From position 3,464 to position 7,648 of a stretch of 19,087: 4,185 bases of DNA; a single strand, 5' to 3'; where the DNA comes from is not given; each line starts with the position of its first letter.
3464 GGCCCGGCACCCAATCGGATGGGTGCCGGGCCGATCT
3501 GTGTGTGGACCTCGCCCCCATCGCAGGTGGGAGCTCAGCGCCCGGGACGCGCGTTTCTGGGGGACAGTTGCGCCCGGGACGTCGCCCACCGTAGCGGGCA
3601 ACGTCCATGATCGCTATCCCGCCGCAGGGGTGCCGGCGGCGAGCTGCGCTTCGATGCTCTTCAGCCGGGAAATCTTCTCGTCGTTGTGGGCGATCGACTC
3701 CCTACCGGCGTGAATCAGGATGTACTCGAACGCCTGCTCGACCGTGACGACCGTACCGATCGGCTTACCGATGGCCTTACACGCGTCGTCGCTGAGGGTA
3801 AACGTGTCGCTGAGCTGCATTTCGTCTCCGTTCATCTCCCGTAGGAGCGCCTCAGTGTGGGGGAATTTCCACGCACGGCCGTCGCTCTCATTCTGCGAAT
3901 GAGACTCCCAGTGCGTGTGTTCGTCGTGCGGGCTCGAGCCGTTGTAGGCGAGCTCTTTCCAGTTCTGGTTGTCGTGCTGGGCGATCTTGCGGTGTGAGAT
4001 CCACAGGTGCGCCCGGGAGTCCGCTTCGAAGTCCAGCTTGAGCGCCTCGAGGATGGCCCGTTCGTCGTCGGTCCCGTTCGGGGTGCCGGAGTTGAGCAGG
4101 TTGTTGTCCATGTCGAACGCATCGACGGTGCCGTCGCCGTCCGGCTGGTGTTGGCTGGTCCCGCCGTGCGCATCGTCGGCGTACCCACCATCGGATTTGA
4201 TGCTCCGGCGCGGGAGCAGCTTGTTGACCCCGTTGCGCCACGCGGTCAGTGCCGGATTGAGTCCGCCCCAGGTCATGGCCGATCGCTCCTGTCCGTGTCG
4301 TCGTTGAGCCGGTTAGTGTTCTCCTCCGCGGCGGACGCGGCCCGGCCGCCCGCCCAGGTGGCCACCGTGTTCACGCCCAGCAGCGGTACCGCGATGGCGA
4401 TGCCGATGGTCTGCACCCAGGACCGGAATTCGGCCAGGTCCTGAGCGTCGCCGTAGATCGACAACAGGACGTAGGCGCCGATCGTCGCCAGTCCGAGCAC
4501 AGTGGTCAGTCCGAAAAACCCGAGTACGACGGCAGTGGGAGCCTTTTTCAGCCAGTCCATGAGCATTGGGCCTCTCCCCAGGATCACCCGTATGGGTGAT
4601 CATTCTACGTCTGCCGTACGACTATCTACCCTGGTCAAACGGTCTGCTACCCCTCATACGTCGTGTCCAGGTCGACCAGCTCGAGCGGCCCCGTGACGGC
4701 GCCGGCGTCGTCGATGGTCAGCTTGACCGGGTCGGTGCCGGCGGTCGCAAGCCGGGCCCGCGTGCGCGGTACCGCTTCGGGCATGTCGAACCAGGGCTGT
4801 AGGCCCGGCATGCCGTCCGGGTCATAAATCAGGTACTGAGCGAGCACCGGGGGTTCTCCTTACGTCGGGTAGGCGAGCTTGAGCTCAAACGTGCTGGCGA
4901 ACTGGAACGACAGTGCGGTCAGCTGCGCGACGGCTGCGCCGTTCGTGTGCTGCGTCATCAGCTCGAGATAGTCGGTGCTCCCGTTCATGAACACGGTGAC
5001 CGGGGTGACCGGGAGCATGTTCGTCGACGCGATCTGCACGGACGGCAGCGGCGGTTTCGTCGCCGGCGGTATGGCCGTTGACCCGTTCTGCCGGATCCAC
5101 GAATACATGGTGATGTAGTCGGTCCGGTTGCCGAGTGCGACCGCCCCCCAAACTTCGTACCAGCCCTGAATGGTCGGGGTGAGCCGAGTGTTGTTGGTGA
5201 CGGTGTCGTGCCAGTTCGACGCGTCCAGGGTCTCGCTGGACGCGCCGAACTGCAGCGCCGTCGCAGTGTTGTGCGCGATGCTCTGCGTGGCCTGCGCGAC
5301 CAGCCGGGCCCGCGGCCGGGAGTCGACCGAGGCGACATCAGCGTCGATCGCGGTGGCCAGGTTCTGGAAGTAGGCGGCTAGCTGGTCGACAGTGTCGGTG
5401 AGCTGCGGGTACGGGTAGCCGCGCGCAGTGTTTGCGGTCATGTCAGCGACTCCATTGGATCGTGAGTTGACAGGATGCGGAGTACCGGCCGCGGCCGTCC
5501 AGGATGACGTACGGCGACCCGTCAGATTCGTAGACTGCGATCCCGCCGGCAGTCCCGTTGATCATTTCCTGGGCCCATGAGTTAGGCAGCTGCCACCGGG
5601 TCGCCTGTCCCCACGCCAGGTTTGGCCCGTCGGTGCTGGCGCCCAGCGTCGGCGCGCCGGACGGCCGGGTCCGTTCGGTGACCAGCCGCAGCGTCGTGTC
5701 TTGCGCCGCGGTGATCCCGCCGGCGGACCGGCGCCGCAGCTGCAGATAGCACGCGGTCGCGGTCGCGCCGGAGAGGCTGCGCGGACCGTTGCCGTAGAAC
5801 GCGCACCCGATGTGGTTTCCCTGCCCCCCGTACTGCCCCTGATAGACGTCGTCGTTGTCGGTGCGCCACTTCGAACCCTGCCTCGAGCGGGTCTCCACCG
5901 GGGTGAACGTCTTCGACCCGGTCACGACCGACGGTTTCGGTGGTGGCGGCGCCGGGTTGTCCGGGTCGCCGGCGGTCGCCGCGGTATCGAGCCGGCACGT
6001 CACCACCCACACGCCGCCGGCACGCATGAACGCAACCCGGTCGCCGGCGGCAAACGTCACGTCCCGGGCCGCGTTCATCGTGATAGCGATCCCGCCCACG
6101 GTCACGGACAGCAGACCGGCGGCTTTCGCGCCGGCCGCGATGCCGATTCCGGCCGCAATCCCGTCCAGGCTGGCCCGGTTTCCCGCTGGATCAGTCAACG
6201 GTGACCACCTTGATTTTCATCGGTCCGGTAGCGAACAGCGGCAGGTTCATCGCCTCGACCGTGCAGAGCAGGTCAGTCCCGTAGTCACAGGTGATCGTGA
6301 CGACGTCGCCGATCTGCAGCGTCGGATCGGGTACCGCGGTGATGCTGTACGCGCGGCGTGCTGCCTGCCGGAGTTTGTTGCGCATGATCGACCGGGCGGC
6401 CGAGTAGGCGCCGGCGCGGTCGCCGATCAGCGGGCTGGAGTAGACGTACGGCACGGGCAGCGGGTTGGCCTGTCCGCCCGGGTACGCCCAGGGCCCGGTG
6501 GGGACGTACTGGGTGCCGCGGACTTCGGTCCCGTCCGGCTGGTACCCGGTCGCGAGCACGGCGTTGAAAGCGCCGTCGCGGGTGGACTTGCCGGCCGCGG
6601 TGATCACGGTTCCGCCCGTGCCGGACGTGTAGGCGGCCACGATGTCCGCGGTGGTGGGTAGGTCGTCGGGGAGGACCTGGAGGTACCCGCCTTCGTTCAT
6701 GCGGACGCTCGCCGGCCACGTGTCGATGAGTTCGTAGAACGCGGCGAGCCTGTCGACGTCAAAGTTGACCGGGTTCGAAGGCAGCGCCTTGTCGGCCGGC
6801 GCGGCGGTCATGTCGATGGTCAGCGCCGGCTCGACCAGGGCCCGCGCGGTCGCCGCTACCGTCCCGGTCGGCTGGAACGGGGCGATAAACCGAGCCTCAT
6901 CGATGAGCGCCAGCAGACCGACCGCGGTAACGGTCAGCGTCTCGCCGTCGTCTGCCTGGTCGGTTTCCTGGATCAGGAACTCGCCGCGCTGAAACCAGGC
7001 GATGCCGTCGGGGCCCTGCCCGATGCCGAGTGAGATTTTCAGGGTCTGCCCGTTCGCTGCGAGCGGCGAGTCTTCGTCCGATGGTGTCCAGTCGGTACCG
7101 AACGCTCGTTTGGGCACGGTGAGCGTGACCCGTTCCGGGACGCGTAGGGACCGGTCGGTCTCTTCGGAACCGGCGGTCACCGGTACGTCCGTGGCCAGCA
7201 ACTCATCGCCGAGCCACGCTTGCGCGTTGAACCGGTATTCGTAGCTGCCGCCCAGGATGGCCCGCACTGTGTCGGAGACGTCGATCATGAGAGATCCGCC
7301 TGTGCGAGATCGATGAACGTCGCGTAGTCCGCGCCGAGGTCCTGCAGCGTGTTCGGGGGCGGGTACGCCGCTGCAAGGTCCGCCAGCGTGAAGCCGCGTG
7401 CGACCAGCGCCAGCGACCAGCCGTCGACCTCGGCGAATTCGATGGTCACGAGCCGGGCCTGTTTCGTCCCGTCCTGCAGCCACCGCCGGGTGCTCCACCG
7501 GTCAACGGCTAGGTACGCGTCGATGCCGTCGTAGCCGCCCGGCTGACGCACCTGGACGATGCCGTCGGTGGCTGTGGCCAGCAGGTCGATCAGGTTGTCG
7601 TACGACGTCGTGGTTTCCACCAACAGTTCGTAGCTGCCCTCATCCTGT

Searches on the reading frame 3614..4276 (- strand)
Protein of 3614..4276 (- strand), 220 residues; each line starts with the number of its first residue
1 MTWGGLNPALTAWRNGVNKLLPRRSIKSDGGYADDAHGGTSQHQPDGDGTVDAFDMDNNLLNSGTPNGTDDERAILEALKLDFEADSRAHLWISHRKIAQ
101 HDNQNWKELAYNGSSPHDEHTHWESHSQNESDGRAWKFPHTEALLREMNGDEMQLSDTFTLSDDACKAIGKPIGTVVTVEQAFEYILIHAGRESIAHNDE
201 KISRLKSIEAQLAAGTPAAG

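Call 11: search_protein_families(library=pfam, max_evalue=0.01, proteins=[window:3614-4276:-])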
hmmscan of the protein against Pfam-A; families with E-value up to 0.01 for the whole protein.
window:3614-4276:- (220 aa): 0 families

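Call 12: search_protein_families(library=phrogs, max_evalue=0.01, proteins=[window:3614-4276:-])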
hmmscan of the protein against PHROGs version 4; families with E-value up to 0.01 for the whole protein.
window:3614-4276:- (220 aa): 1 family
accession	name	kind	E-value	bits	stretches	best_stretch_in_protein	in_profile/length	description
phrog_32486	-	unknown function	0.0037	18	1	18-138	22-130/170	-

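Call 18: find_related_loci(query=window:3614-4276:-, collection=viral_contigs, flank=10000)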
Query window:3614-4276:- (220 aa) in viral_contigs; peptide patterns used: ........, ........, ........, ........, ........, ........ (x = any residue, [..] = any of these).
4 stretches matched a pattern; 2 encode a relative of the query (tblastn E <= 1e-3); 2 distinct loci.
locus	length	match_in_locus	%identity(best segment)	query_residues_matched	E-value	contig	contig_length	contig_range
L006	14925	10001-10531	59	1-174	3e-63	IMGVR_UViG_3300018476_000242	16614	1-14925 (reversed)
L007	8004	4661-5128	57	1-155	5e-52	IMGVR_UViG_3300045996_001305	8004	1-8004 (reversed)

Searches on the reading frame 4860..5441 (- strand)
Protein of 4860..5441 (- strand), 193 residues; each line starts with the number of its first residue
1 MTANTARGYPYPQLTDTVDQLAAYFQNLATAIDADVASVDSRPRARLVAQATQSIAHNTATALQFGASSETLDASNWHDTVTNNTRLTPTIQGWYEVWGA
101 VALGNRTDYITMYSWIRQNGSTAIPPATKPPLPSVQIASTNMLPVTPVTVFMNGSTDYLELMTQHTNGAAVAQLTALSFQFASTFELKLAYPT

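Call 38: search_protein_families(library=phrogs, max_evalue=0.01, proteins=[window:4860-5441:-])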
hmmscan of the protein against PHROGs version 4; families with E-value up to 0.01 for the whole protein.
window:4860-5441:- (193 aa): 1 family
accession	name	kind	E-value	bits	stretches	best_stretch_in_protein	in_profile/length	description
phrog_13989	-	head and packaging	3.8e-05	23.5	1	40-178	457-585/597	virion structural protein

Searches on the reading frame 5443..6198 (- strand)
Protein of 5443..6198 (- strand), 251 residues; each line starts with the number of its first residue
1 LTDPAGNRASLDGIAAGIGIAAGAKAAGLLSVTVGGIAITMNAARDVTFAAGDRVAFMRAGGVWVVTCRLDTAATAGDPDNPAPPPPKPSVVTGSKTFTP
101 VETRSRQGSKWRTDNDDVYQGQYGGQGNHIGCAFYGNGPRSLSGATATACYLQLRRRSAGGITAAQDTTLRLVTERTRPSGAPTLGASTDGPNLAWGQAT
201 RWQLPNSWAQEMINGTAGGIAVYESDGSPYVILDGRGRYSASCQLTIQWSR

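Call 38: search_protein_families(library=phrogs, max_evalue=0.01, proteins=[window:5443-6198:-])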
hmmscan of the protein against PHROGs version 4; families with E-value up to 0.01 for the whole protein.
window:5443-6198:- (251 aa): 3 families
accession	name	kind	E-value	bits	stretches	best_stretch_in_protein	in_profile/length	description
phrog_21973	-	tail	3.5e-16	58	1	29-237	3402-3598/3605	tail protein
phrog_11445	-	tail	8.5e-12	43.9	1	107-247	1841-1997/2001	minor tail protein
phrog_25601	-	unknown function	2.3e-08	34.8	1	62-235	131-299/308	-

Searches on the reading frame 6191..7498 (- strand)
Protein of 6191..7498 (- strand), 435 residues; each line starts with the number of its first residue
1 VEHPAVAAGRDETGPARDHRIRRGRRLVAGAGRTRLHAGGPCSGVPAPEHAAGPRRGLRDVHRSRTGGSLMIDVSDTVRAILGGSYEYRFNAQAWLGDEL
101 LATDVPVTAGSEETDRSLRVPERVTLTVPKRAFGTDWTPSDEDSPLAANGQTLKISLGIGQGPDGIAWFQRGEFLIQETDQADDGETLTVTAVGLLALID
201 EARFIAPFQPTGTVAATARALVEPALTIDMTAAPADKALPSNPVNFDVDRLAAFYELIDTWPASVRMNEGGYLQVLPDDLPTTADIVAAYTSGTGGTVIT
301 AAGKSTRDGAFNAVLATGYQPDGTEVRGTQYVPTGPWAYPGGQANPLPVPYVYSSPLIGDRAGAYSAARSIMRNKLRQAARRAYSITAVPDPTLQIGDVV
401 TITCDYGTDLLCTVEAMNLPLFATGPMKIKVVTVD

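Call 38: search_protein_families(library=phrogs, max_evalue=0.01, proteins=[window:6191-7498:-])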
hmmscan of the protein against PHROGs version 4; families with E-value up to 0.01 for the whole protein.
window:6191-7498:- (435 aa): 2 families
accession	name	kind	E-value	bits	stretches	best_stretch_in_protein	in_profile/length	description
phrog_1887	-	tail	7.2e-33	115.4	1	64-429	278-650/670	tail protein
phrog_13879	-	unknown function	0.00052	19.4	0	355-419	470-531/571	-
